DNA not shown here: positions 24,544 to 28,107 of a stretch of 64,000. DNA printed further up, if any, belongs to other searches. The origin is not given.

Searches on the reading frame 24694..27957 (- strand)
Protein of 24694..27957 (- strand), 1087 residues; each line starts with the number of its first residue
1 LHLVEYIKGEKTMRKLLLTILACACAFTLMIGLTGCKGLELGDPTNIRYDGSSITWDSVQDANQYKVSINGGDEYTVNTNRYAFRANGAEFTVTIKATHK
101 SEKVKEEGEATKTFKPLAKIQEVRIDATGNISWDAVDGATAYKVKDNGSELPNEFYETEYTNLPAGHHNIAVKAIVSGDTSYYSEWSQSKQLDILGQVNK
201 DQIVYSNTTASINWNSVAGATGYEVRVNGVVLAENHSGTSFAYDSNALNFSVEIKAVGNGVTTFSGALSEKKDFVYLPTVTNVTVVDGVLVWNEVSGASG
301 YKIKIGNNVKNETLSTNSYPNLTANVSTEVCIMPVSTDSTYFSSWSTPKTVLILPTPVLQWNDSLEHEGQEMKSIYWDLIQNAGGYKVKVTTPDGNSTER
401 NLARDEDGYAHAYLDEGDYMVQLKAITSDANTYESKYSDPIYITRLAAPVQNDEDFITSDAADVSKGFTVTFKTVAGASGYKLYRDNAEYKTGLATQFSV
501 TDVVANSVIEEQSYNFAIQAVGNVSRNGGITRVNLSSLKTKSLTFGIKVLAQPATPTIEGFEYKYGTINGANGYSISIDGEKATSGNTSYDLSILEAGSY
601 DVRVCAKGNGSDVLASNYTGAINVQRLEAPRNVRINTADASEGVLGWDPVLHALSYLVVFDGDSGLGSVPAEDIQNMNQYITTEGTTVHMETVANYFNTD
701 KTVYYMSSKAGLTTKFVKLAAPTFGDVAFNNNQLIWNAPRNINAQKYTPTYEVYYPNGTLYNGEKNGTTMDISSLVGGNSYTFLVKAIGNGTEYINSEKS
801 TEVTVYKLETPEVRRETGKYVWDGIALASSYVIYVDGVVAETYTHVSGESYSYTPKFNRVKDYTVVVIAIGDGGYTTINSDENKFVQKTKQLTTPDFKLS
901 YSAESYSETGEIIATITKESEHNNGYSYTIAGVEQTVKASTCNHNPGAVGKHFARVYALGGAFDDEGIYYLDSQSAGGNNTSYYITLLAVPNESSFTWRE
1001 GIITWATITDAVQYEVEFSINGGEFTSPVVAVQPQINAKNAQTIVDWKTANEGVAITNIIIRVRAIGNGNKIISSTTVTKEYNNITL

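Call 94: search_protein_families(library=pfam, max_evalue=0.001, proteins=[window:24694-27957:-])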
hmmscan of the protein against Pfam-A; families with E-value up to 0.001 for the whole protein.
window:24694-27957:- (1087 aa): 1 family
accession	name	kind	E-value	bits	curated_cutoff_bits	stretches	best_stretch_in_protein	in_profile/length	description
PF16383.10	DUF4992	-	2e-06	28.1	29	0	430-527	29-130/183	Domain of unknown function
